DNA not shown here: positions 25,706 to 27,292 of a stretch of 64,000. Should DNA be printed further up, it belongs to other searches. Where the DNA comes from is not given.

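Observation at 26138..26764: Complex I subunit NuoJ with a tandem DUF4397-like extracellular domain in the TM4-TM5 loop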

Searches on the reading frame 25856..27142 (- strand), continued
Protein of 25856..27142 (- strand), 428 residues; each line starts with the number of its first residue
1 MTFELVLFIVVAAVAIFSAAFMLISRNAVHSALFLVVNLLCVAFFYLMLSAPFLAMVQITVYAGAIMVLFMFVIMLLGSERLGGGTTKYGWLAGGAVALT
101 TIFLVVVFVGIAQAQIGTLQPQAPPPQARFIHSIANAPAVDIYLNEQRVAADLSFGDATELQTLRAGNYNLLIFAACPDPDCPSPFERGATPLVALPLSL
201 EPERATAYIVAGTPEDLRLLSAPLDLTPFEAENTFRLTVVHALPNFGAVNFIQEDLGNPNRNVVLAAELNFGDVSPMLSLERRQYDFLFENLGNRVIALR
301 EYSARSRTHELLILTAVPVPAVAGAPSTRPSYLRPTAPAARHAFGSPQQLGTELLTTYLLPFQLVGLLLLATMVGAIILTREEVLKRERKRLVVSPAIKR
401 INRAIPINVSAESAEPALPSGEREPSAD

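Call 32: list_cluster_members(proteins=[P0206, P0217, P0221, P0194, P0193, P0216, P0233, P0237, P0235, P0243])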
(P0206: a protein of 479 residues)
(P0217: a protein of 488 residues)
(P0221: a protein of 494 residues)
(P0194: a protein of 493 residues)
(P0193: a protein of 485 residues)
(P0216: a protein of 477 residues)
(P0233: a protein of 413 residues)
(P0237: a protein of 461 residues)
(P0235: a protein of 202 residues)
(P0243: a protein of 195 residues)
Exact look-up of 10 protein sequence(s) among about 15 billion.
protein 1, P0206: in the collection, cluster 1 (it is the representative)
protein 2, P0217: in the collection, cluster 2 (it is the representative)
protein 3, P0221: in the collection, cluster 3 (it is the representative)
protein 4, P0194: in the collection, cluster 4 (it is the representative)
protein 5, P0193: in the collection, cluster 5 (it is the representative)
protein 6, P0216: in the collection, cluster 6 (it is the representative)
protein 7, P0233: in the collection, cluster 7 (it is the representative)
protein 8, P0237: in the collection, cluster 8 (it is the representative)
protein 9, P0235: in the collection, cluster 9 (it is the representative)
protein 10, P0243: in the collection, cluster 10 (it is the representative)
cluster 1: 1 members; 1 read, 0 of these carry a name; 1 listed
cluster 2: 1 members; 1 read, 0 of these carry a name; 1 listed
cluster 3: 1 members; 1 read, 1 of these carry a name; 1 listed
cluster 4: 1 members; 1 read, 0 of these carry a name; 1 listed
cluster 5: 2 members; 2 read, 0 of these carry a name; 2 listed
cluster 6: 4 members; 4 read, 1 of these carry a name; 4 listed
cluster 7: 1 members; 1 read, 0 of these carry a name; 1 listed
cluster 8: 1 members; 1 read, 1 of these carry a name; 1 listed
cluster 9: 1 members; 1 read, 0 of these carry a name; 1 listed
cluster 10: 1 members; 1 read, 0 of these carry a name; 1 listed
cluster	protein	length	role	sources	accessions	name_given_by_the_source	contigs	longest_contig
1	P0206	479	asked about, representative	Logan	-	-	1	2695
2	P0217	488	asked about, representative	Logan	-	-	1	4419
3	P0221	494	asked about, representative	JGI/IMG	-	NADH-quinone oxidoreductase subunit J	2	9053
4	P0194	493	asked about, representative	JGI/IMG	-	-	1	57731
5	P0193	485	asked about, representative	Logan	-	-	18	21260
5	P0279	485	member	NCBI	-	-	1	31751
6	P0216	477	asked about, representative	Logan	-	-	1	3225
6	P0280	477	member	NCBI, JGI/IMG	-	NADH:ubiquinone oxidoreductase subunit 6 (subunit J)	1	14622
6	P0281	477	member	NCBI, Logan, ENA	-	-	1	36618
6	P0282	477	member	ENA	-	-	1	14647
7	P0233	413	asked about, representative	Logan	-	-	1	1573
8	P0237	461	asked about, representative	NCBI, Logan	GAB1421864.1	hypothetical protein MASR2M15_20580 [Anaerolineales bacterium]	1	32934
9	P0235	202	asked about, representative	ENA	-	-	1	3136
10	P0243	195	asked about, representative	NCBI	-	-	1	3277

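Call 38: search_protein_families(library=pfam, proteins=[P0182, P0223, P0226, P0228, P0260, P0278, P0265, P0268, P0251], max_evalue=0.0001)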
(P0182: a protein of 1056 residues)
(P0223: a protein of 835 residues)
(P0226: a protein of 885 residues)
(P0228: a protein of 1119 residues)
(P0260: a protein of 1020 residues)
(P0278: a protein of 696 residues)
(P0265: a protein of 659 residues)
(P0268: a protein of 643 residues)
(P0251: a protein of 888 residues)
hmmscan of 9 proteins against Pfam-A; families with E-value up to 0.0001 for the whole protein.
P0182 (1056 aa): 4 families
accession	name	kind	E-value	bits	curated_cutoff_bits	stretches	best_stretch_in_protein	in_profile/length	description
PF14344.12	DUF4397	-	1.4e-203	664.9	30.6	9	439-557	1-119/119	Domain of unknown function (DUF4397)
PF06832.18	BiPBP_C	-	4e-10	39.9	26.8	0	227-298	22-87/90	Penicillin-Binding Protein C-terminus Family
PF13860.13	FlgD_ig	-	3e-06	27.6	27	0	574-611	14-54/79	FlgD Ig-like domain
PF00932.25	LTD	-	2.8e-05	24.9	34.3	0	597-614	53-71/109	Lamin Tail Domain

P0223 (835 aa): 4 families
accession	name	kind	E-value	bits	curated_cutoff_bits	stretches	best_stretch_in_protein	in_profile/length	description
PF14344.12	DUF4397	-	9e-160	523.6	30.6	6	439-557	1-119/119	Domain of unknown function (DUF4397)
PF00395.25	SLH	-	1e-36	125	20.8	2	183-226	1-44/44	S-layer homology domain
PF18851.6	baeRF_family8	-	2.8e-06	27.7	27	0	738-781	11-53/141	Bacterial archaeo-eukaryotic release factor family 8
PF16967.11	TcfC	-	3e-06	27.1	29.4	0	379-399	40-60/68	E-set like domain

P0226 (885 aa): 3 families
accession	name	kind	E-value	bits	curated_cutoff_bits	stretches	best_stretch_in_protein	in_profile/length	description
PF14344.12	DUF4397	-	3e-139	457.3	30.6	4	679-795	2-118/119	Domain of unknown function (DUF4397)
PF16561.11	AMPK1_CBM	-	1.4e-10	41.7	26.8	0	187-231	37-81/85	Glycogen recognition site of AMP-activated protein kinase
PF22136.2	MpAgo_N-like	-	9e-07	29.4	27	0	69-99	21-51/65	Bacterial argonaute protein N-terminal domain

P0228 (1119 aa): 2 families
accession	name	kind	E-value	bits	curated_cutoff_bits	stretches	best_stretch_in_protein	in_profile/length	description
PF14344.12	DUF4397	-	1e-147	484.7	30.6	6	63-180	1-118/119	Domain of unknown function (DUF4397)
PF16967.11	TcfC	-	9.5e-07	28.7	29.4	0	66-112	4-51/68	E-set like domain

P0260 (1020 aa): 1 family
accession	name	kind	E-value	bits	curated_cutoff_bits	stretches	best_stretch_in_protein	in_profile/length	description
PF14344.12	DUF4397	-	8.4e-123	404.3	30.6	6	611-726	2-118/119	Domain of unknown function (DUF4397)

P0278 (696 aa): 1 family
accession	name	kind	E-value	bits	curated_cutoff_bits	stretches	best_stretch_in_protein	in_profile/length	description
PF14344.12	DUF4397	-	1.2e-74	248.9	30.6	4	263-372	1-112/119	Domain of unknown function (DUF4397)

P0265 (659 aa): 2 families
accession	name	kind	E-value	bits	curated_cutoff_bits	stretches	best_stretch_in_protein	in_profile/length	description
PF14344.12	DUF4397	-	3.2e-144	473.4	30.6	6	449-570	1-118/119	Domain of unknown function (DUF4397)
PF11182.14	AlgF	-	1.4e-06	28.4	34.4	0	132-188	21-73/179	Alginate O-acetyl transferase AlgF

P0268 (643 aa): 4 families
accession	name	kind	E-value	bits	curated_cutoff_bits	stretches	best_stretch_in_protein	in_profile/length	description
PF14344.12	DUF4397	-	7.8e-133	436.6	30.6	6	30-145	1-118/119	Domain of unknown function (DUF4397)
PF02018.23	CBM_4_9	-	6.5e-11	43.2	25.9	0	169-219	33-85/136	Carbohydrate binding domain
PF09853.14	DUF2080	-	9.7e-06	25.7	21.5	0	374-396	14-35/50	Putative transposon-encoded protein (DUF2080)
PF18851.6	baeRF_family8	-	3.2e-05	24.3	27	0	533-564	10-40/141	Bacterial archaeo-eukaryotic release factor family 8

P0251 (888 aa): 2 families
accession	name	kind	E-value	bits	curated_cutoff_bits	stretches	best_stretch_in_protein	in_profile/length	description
PF14344.12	DUF4397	-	4.4e-119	392.3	30.6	8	256-377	1-119/119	Domain of unknown function (DUF4397)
PF14347.11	DUF4399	-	2.3e-05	25.1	28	0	397-426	50-79/91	Domain of unknown function (DUF4399)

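Call 49: list_cluster_members(proteins=[P0060, P0002, P0026, P0031, P0040, P0062, P0091, P0101, P0105, P0072])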
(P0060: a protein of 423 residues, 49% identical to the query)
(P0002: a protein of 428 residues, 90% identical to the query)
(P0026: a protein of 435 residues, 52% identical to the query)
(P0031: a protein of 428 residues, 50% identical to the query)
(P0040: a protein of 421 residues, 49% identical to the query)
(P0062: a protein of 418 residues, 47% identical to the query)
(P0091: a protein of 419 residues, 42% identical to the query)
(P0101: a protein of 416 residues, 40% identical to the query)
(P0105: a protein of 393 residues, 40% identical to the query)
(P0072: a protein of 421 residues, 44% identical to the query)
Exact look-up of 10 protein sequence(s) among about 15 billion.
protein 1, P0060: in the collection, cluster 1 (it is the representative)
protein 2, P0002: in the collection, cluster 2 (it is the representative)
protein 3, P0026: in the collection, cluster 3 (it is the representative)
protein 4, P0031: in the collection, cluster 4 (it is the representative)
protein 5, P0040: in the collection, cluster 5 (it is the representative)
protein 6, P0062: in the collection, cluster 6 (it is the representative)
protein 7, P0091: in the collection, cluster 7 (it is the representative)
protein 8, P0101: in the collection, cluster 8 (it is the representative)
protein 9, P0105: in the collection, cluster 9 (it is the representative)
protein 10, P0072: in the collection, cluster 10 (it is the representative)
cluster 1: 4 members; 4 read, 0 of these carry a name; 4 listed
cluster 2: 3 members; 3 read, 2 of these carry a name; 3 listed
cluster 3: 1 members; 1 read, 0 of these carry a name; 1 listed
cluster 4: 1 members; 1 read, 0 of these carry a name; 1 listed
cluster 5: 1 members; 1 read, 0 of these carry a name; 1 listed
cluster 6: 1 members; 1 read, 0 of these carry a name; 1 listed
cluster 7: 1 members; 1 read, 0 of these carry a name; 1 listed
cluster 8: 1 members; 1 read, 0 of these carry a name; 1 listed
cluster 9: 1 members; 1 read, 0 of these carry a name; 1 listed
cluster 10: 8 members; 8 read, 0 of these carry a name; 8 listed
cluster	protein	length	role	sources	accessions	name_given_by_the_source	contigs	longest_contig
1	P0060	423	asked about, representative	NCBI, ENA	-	-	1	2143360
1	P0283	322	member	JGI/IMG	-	-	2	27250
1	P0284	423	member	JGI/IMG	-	-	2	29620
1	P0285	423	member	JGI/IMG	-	-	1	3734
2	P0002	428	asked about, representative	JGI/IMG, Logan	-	NADH-quinone oxidoreductase subunit J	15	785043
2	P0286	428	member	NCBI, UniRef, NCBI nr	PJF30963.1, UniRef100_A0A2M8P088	MAG: hypothetical protein CUN51_05635 [Candidatus Thermofonsia Clade 1 bacterium] | NADH-quinone oxidoreductase subunit J n=1 Tax=Candidatus Thermofonsia Clade 1 bacterium ...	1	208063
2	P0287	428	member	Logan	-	-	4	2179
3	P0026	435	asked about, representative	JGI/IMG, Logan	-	-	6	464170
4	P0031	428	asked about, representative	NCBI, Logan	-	-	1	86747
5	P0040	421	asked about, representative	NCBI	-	-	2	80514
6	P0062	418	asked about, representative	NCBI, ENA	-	-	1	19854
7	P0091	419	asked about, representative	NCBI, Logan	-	-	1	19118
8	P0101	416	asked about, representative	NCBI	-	-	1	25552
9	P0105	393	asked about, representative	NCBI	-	-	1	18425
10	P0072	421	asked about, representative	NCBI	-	-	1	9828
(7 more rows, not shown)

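Call 50: find_encoding_contigs(protein=P0060, flank=10000, max_places=2)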
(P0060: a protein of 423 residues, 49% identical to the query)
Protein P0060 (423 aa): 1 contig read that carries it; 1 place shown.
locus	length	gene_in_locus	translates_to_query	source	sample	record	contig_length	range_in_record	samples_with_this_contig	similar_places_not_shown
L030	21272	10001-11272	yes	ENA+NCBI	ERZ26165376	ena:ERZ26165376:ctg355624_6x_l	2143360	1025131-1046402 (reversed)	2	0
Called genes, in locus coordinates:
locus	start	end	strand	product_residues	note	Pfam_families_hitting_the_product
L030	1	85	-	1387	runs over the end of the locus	PF13185:GAF_2, PF13492:GAF_3 (weak), PF01590:GAF, PF13185:GAF_2, PF13492:GAF_3, PF13185:GAF_2, PF00512:HisKA, PF02518:HATPase_c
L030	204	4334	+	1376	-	PF00912:Transgly, PF00905:Transpeptidase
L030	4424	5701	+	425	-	PF03594:BenE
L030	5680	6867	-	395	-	-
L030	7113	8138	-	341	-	PF00044:Gp_dh_N, PF02800:Gp_dh_C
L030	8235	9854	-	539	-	PF13676:TIR_2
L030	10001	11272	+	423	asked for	PF00499:Oxidored_q3, PF14344:DUF4397, PF00499:Oxidored_q3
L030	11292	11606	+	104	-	PF00420:Oxidored_q2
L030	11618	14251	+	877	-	PF00662:Proton_antipo_N, PF00361:Proton_antipo_M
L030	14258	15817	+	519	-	PF01059:Oxidored_q5_N (weak), PF00361:Proton_antipo_M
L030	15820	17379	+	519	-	PF00361:Proton_antipo_M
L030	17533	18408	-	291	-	PF00514:Arm (faint), PF02985:HEAT (faint), PF13513:HEAT_EZ (faint), PF13646:HEAT_2 (weak), PF03130:HEAT_PBS (faint), PF13646:HEAT_2, PF24492:HEAT_ECM29 (faint), PF13646:HEAT_2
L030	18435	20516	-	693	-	PF00291:PALP, PF00072:Response_reg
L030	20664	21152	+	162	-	PF00293:NUDIX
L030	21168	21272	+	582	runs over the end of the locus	PF12229:PG_binding_4 (weak), PF13354:Beta-lactamase2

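Call 52: search_protein_families(library=pfam, alignment_id=A1, max_evalue=0.001)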
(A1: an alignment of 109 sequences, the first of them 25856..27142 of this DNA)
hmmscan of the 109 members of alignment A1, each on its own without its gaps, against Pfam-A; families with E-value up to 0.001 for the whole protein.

A. member 1, window:25856-27142:- (428 aa): 3 families
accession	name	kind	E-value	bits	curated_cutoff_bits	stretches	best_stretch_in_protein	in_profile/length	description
PF00499.25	Oxidored_q3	-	2.6e-37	128.2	33.2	2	18-120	1-99/146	NADH-ubiquinone/plastoquinone oxidoreductase chain 6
PF14344.12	DUF4397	-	3e-17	63.7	30.6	1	127-251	2-118/119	Domain of unknown function (DUF4397)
PF13244.11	MbhD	-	0.00064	20.3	27.2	1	14-76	2-64/67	MBH, subunit D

B. families by the number of members that match (of 109 scanned): 7 families
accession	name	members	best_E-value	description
PF00499.25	Oxidored_q3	109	6.8e-41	NADH-ubiquinone/plastoquinone oxidoreductase chain 6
PF14344.12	DUF4397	109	9.2e-27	Domain of unknown function (DUF4397)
PF13244.11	MbhD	23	9.6e-05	MBH, subunit D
PF07916.16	TraG_N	2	7.7e-05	TraG-like protein, N-terminal region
PF11182.14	AlgF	1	0.00023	Alginate O-acetyl transferase AlgF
PF07095.16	IgaA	1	0.00041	Intracellular growth attenuator protein IgaA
PF14351.11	DUF4401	1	0.00052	Domain of unknown function (DUF4401)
